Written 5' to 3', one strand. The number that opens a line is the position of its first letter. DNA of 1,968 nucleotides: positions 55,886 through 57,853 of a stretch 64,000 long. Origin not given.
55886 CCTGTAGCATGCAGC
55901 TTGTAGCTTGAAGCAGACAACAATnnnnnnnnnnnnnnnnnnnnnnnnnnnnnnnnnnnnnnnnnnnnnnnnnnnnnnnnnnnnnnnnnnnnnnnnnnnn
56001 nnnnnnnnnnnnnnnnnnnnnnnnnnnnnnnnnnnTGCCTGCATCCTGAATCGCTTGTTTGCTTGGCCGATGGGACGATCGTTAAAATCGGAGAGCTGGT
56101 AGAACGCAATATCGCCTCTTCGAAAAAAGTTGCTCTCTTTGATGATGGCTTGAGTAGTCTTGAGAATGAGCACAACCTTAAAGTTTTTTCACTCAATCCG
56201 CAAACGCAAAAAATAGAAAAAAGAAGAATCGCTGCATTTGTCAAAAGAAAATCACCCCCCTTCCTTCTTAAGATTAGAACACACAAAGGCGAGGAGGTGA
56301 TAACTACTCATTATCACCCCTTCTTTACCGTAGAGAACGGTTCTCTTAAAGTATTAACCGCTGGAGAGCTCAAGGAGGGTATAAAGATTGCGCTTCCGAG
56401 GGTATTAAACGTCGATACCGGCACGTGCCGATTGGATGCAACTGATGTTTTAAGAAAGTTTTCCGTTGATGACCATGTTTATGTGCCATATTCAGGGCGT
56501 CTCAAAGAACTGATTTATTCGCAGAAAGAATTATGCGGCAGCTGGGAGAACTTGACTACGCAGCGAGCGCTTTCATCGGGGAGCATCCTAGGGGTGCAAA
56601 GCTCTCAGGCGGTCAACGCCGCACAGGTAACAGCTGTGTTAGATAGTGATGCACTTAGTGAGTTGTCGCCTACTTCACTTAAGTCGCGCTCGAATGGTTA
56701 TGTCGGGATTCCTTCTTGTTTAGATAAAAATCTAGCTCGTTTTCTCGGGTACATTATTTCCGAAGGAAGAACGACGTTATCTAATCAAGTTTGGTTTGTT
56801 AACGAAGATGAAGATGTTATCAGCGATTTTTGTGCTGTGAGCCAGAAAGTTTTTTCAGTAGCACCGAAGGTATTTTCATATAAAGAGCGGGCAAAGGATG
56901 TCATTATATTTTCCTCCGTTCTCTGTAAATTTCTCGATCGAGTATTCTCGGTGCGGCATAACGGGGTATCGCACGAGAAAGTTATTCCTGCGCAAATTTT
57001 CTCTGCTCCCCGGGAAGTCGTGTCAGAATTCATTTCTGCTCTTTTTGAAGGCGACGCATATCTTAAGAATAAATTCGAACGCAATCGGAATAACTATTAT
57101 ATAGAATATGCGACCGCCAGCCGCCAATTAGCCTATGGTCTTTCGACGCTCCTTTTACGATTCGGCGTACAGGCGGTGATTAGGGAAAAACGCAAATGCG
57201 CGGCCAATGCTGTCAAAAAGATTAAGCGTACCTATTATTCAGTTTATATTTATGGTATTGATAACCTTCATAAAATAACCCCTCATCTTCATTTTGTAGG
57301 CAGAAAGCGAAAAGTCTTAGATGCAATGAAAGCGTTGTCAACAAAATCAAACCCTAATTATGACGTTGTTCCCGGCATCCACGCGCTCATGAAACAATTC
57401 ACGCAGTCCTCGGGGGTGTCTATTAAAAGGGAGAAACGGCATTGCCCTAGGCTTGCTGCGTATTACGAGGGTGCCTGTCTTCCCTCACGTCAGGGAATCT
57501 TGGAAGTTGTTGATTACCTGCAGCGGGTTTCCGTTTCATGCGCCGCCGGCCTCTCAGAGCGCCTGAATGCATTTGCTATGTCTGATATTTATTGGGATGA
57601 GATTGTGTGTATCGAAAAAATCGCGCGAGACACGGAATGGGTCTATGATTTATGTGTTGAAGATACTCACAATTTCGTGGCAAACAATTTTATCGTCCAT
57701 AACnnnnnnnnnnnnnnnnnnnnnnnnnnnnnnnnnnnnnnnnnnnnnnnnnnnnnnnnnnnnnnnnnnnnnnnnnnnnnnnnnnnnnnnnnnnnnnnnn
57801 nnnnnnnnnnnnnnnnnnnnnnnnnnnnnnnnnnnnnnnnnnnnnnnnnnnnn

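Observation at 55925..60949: SMC condensin carrying a 556-aa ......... intein inside its Walker-A P-loop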

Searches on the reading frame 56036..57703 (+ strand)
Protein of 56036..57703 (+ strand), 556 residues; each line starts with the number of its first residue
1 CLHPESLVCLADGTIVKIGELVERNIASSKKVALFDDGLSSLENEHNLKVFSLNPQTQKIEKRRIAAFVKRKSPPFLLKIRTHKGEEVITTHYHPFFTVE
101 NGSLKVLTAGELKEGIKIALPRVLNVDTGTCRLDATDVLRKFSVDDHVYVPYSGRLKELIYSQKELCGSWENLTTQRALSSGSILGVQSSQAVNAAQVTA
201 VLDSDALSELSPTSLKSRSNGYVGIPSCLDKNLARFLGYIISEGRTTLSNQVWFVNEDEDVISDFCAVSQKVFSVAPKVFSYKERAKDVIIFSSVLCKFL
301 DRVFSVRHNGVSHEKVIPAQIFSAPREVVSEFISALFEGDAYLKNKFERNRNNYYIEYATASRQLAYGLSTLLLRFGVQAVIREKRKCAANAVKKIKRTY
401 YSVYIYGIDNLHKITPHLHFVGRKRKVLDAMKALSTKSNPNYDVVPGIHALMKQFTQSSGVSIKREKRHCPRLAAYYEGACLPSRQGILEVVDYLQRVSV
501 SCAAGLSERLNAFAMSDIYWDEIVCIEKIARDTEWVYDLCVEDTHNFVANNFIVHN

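Call 4: search_protein_families(library=pfam, proteins=[window:56036-57703:+], max_evalue=0.01)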
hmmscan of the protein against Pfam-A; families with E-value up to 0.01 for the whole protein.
window:56036-57703:+ (556 aa): 2 families
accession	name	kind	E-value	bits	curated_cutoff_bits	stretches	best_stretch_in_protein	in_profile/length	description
PF14890.11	Intein_splicing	-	4.6e-26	91.9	35.8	1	8-556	1-155/155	Intein splicing domain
PF14528.11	LAGLIDADG_3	-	1.1e-14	54.8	22.5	1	327-414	1-77/82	LAGLIDADG-like domain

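Call 5: search_protein_families(library=ncbifam, proteins=[window:56036-57703:+], max_evalue=0.01)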
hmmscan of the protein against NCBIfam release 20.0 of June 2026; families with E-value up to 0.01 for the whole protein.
window:56036-57703:+ (556 aa): 16 families
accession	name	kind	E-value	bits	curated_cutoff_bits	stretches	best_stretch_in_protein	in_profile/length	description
NF005852.0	PRK07773.1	equivalog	3.6e-40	138.1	780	2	303-556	590-826/886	replicative DNA helicase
NF011491.0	PRK14898.1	equivalog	3.2e-27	95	783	1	14-556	92-543/860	DNA-directed RNA polymerase subunit A''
NF003157.0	PRK04132.1-2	equivalog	5e-26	90.9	1103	3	230-445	169-366/864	replication factor C small subunit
NF011287.0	PRK14698.1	equivalog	1.5e-24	86.1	1238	1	217-552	377-663/1017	V-type ATP synthase subunit A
NF011418.0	PRK14845.1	equivalog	6.6e-22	77.1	756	2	1-497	24-371/1049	translation initiation factor IF-2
NF003159.0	PRK04132.1-4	equivalog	4.1e-21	74.7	999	3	231-446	178-356/852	replication factor C small subunit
NF045703.1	rSAM_Tes_intein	exception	2.3e-20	72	1700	1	42-430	198-556/1040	tetraether lipid synthase Tes, intein-containing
NF011303.0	PRK14715.1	equivalog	1.4e-17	62.1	1585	1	44-388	938-1268/1627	DNA-directed DNA polymerase II large subunit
TIGR01445.1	intein_Nterm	domain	2.4e-17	63.7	24.5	1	1-98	1-83/83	intein N-terminal splicing region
NF038162.1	RtcB_rel_intein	exception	3.9e-13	48.3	1150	2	289-556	314-578/961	intein-containing RtcB family protein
NF038098.1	GyrA_w_intein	exception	5.3e-13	47.8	1850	1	228-556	234-537/1232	intein-containing DNA gyrase subunit A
NF003158.0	PRK04132.1-3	equivalog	2.9e-11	41.2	1750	1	9-125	69-174/1437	replication factor C small subunit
NF011302.0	PRK14714.1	equivalog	3.5e-10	38.1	1791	1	1-149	932-1081/1350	DNA-directed DNA polymerase II large subunit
NF006207.0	PRK08332.1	equivalog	1e-09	36.2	2400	2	230-386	1002-1147/1684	vitamin B12-dependent ribonucleotide reductase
NF007072.0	PRK09519.1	equivalog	1.8e-09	36.5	1024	1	228-556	358-691/790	intein-containing recombinase RecA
TIGR01443.1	intein_Cterm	domain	4.4e-06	26.8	15.6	1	535-556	1-23/24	intein C-terminal splicing region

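Call 6: search_solved_structures(query=window:56036-57703:+, max_evalue=0.01, show_alignments=3)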
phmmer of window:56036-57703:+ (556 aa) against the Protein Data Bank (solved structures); distinct sequences matched with E-value up to 0.01: 20.
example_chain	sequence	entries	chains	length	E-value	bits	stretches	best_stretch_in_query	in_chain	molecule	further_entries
6rpq_A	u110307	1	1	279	3.8e-25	91.8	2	7-122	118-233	Ubiquitin-like protein SMT3,1108aa long hypothetical cell division control protein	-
7qss_A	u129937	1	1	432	4.2e-20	75.2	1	213-414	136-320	V-type ATP synthase alpha chain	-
7qsu_A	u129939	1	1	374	9.9e-20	74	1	214-414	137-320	V-ATPase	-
6rpp_A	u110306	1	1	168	1.1e-18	70.5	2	5-125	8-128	Cell division control protein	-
2cw7_A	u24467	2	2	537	6.6e-15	58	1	7-133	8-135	Endonuclease PI-PkoII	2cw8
7qst_A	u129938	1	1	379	6.8e-13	51.4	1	215-383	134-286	V-type ATP synthase subunit A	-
1mi8_A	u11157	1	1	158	2.3e-11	46.3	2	501-555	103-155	DnaB intein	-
4o1r_A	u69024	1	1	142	2e-10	43.3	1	515-556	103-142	Replicative DNA helicase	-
2jmz_A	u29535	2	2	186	2.1e-10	43.2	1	8-123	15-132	Hypothetical protein MJ0781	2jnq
6frh_A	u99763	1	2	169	5.6e-10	41.8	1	501-555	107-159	Replicative DNA helicase,Replicative DNA helicase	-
6frg_A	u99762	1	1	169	5.7e-10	41.8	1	505-555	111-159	Replicative DNA helicase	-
6fre_A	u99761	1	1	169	1.3e-08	37.3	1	504-555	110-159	Replicative DNA helicase,Replicative DNA helicase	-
2lqm_A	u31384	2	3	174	6.6e-06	28.3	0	517-556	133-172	Pho radA intein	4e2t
4e2u_A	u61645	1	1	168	1.1e-05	27.7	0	528-556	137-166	Pho radA intein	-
5o9j_A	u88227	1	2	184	0.00012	24.1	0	14-128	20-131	Transcription initiation factor IIB,Transcription initiation factor IIB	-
1dq3_A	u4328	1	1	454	0.0002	23.4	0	50-115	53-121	ENDONUCLEASE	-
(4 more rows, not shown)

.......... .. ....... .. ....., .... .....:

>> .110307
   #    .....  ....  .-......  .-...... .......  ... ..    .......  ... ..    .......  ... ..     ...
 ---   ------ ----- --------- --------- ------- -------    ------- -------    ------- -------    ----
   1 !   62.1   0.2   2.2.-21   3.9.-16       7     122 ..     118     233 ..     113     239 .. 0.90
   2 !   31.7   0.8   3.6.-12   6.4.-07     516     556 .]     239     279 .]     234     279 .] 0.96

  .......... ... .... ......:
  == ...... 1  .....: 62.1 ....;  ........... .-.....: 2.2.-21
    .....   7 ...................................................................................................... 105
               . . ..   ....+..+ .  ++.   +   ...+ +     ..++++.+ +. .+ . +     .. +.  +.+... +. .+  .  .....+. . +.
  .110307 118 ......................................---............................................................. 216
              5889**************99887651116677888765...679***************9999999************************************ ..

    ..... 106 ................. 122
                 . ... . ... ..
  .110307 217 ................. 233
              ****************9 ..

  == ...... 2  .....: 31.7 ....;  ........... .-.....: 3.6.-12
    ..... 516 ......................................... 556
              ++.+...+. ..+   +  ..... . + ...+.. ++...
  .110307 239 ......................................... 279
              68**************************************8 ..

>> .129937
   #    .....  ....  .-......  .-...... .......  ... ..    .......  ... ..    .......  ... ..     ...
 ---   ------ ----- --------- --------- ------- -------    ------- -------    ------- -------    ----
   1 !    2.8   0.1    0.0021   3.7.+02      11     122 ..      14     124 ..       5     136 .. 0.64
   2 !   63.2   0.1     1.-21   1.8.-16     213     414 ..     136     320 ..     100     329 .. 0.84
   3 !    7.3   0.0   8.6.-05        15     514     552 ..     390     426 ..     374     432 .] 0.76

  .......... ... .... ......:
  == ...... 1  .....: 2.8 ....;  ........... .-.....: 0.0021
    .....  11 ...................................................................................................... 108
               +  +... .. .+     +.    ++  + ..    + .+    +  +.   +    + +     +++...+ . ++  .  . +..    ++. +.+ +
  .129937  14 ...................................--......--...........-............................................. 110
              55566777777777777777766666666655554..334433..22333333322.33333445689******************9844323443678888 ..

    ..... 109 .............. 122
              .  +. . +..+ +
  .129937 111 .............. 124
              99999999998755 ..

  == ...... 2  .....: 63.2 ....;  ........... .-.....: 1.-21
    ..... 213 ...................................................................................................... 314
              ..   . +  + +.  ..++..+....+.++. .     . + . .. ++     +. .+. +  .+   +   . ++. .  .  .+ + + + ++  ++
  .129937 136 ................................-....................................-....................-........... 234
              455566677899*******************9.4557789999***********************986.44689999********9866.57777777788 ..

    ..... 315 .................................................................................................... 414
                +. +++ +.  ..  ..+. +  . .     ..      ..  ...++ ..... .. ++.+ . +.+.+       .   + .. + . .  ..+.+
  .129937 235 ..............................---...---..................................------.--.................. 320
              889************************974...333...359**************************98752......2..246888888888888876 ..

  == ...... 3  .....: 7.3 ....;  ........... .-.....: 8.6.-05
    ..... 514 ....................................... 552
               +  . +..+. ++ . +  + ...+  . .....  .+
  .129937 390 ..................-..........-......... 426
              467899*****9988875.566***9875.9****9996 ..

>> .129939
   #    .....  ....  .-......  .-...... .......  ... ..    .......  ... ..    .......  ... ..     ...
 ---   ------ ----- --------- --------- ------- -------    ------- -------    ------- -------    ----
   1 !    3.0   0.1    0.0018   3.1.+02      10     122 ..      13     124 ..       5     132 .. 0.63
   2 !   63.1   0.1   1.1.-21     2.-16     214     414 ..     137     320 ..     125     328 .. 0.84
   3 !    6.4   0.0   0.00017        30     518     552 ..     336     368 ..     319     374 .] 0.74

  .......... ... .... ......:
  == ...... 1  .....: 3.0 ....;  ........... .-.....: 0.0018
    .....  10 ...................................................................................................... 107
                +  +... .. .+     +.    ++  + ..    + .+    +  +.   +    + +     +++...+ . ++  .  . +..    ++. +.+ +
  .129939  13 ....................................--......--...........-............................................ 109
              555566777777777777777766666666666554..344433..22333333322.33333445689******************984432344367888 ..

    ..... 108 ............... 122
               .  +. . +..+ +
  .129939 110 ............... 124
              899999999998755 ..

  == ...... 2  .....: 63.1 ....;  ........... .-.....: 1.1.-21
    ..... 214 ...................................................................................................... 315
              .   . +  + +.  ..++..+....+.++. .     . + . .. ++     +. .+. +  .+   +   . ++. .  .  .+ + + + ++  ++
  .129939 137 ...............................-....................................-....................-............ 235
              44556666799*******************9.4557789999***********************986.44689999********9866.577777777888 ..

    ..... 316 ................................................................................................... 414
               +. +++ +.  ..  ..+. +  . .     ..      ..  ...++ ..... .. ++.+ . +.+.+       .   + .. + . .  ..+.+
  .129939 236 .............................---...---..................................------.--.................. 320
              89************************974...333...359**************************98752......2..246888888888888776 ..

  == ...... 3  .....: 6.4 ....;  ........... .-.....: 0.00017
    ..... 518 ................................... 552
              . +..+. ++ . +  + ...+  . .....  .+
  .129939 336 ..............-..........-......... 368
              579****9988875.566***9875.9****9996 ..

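Call 7: find_homologous_proteins(query=window:56036-57703:+, max_evalue=0.00001)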
Query window:56036-57703:+ (556 aa): 59 proteins with E <= 0.00001 among 8000 candidates.
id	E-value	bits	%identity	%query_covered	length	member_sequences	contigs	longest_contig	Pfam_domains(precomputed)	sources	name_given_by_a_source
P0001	0.0e+0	1251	100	100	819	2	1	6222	PF13476.13,PF14528.12,PF02463.26,PF14890.12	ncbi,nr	ncbi:MAG: hypothetical protein KKF80_07555, partial [Candidatus Omnitrophica bacterium]|nr:hypotheti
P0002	3.5e-217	740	60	100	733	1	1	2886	PF13175.13,PF13476.13,PF14528.12,PF02463.26,PF14890.12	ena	-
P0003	7.2e-192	657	60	87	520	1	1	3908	PF13476.13,PF14528.12,PF02463.26,PF14890.12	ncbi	-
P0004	2.0e-163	563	49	100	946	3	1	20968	PF13476.13,PF14528.12,PF02463.26,PF14890.12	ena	-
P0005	3.7e-160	552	47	100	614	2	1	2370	PF13175.13,PF13476.13,PF14528.12,PF02463.26,PF14890.12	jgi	-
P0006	5.6e-156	538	47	100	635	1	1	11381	PF13476.13,PF14528.12,PF02463.26,PF14890.12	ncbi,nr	ncbi:MAG: AAA family ATPase, partial [Candidatus Omnitrophica bacterium]|nr:AAA family ATPase [Candi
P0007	5.0e-149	516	45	100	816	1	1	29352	PF13476.13,PF14528.12,PF02463.26,PF14890.12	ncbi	ncbi:MAG: LAGLIDADG family homing endonuclease, partial [Candidatus Omnitrophota bacterium]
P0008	1.1e-147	511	44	100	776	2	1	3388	PF13476.13,PF14528.12,PF02463.26,PF14890.12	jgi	jgi:intein/homing endonuclease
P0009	4.8e-147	509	45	100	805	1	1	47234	PF13476.13,PF14528.12,PF02463.26,PF14890.12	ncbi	ncbi:MAG: hypothetical protein COV76_07945, partial [Candidatus Omnitrophica bacterium CG11_big_fil_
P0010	4.2e-145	503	47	100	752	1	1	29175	PF13476.13,PF14528.12,PF02463.26,PF14890.12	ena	-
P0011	4.8e-143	496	45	100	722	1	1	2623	PF13476.13,PF14528.12,PF02463.26,PF14890.12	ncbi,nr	ncbi:MAG: hypothetical protein KKC42_00830, partial [Candidatus Omnitrophica bacterium]|nr:hypotheti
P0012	5.6e-136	472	43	97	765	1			PF13476.13,PF14528.12,PF02463.26,PF14890.12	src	-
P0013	3.4e-135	470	42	100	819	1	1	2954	PF13476.13,PF14528.12,PF02463.26,PF14890.12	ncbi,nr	ncbi:MAG TPA: LAGLIDADG family homing endonuclease, partial [Blastocatellia bacterium]|nr:LAGLIDADG 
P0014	3.0e-124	434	39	100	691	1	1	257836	PF13476.13,PF14528.12,PF02463.26,PF14890.12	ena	-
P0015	1.1e-122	429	43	88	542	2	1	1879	PF13476.13,PF14528.12,PF02463.26,PF14890.12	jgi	-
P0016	1.1e-121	425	40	100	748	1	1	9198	PF13175.13,PF13476.13,PF14528.12,PF02463.26,PF14890.12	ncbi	ncbi:MAG: LAGLIDADG family homing endonuclease, partial [Candidatus Micrarchaeota archaeon]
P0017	2.9e-120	421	39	100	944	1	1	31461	PF14528.12,PF02463.26,PF14890.12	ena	-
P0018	6.8e-120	419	40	99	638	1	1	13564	PF13476.13,PF14528.12,PF02463.26,PF14890.12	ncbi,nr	ncbi:MAG: hypothetical protein HYU41_06090, partial [Candidatus Rokubacteria bacterium]|nr:hypotheti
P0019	1.2e-117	412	42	85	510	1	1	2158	PF13175.13,PF13476.13,PF14528.12,PF02463.26,PF14890.12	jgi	-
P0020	6.5e-116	406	38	100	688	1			PF13476.13,PF14528.12,PF02463.26,PF14890.12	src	-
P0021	4.4e-115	404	39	100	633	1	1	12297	PF13476.13,PF14528.12,PF02463.26,PF14890.12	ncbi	-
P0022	2.3e-114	401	45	80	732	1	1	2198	PF14528.12,PF02463.26,PF14890.12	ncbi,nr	ncbi:MAG: hypothetical protein FJZ12_04185, partial [Candidatus Omnitrophica bacterium]|nr:hypotheti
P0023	7.3e-114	399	48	73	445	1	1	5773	PF13175.13,PF13476.13,PF14528.12,PF02463.26,PF14890.12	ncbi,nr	ncbi:MAG: AAA family ATPase, partial [Candidatus Omnitrophica bacterium]|nr:AAA family ATPase [Candi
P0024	6.2e-107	377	48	73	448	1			PF13476.13,PF14528.12,PF02463.26,PF14890.12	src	-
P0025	8.3e-104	366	43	76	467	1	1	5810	PF13175.13,PF13476.13,PF14528.12,PF02463.26,PF14890.12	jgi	-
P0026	3.9e-99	351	45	70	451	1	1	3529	PF13476.13,PF14528.12,PF02463.26,PF14890.12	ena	-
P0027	7.6e-97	343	43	73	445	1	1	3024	PF13476.13,PF14528.12,PF02463.26,PF14890.12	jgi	-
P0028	1.5e-95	339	42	70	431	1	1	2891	PF13175.13,PF13476.13,PF14528.12,PF02463.26,PF14890.12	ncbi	ncbi:MAG: LAGLIDADG family homing endonuclease, partial [Candidatus Omnitrophota bacterium]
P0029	2.1e-71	259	43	54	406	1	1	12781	PF12728.14,PF13476.13,PF02463.26,PF14890.12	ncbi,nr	ncbi:MAG: helix-turn-helix domain-containing protein [Candidatus Omnitrophica bacterium]|nr:helix-tu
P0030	1.4e-62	230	46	29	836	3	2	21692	PF13476.13,PF02463.26,PF14890.12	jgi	-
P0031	1.6e-51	194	39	48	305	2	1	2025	PF13476.13,PF02463.26,PF14890.12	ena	-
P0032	1.1e-17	82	30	44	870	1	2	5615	PF03796.22,PF14528.12,PF00772.27,PF13481.13,PF14890.12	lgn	-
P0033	4.2e-17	80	28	58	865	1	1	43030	PF03796.22,PF14528.12,PF00772.27,PF13481.13,PF14890.12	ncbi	-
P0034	4.5e-17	80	27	44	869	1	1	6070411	PF03796.22,PF14528.12,PF00772.27,PF13481.13,PF14890.12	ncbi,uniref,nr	ncbi:replicative DNA helicase [Mastigocladopsis repens]|uniref:replicative DNA helicase n=1 Tax=Mast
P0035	9.7e-17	79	31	45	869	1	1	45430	PF03796.22,PF14528.12,PF00772.27,PF13481.13,PF14890.12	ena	-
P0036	2.4e-16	78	29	44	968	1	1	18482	PF03796.22,PF01381.29,PF14528.12,PF00772.27,PF13481.13,PF14890.12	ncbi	-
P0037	3.6e-16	77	30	44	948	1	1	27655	PF03796.22,PF14528.12,PF00772.27,PF14890.12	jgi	jgi:replicative DNA helicase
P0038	6.9e-16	76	29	47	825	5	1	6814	PF06745.20,PF03796.22,PF14528.12,PF00772.27,PF13481.13,PF14890.12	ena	-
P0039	8.3e-16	76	27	58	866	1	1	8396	PF06745.20,PF03796.22,PF14528.12,PF00772.27,PF13481.13,PF14890.12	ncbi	-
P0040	9.3e-16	76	28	58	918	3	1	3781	PF06745.20,PF03796.22,PF14528.12,PF00772.27,PF13481.13,PF14890.12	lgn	-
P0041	1.2e-15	75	28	58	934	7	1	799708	PF03796.22,PF14528.12,PF00772.27,PF13481.13,PF14890.12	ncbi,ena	-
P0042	3.8e-15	74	28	59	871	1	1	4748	PF03796.22,PF14528.12,PF00772.27,PF13481.13,PF14890.12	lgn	-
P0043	4.0e-15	74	29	44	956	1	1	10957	PF03796.22,PF14528.12,PF00772.27,PF13481.13,PF14890.12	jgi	jgi:replicative DNA helicase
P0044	9.1e-14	69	27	44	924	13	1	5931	PF03796.22,PF14528.12,PF00772.27,PF13481.13,PF14890.12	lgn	-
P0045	6.7e-12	63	25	52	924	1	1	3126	PF03796.22,PF14528.12,PF00772.27,PF13481.13,PF14890.12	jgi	-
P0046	2.2e-10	58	26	43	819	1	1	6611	PF03796.22,PF14528.12,PF00772.27,PF13481.13,PF14890.12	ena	-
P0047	8.1e-10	56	32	24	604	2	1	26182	PF03796.22,PF14528.12,PF13481.13,PF14890.12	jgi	jgi:replicative DNA helicase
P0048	1.8e-9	55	52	8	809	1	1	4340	PF03796.22,PF14528.12,PF00772.27,PF13481.13,PF14890.12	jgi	jgi:replicative DNA helicase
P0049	7.4e-9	53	23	66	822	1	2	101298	PF00382.25,PF14528.12,PF14890.12,PF08271.18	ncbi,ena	-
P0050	1.2e-8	52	29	47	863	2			PF03796.22,PF14528.12,PF00772.27,PF13481.13,PF14890.12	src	-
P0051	1.9e-8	52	29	20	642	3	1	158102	PF14528.12,PF00493.30,PF14890.12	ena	-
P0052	5.8e-8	50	22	60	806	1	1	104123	PF00382.25,PF14528.12,PF14890.12,PF08271.18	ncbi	-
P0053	7.4e-8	50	26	58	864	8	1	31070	PF03796.22,PF14528.12,PF00772.27,PF13481.13,PF14890.12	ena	-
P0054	1.4e-7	49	25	46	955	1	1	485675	PF03796.22,PF14528.12,PF00772.27,PF13481.13,PF14890.12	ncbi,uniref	ncbi:replicative DNA helicase [Nocardia sp. NPDC051981]|uniref:replicative DNA helicase n=1 Tax=Noca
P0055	1.5e-7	49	28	38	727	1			PF02933.24,PF02359.25,PF14528.12,PF00004.36,PF14890.12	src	-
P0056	3.0e-6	44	23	60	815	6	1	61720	PF05491.20,PF17864.8,PF14528.12,PF00004.36,PF05496.19,PF14890.12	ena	-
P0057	5.6e-6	44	23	66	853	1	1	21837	PF00382.25,PF14528.12,PF14890.12,PF08271.18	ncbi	-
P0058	5.8e-6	43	24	66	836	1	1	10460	PF00382.25,PF14528.12,PF14890.12,PF08271.18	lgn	-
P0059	7.3e-6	43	26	45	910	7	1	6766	PF00356.28,PF03796.22,PF14528.12,PF00772.27,PF13481.13,PF14890.12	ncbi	-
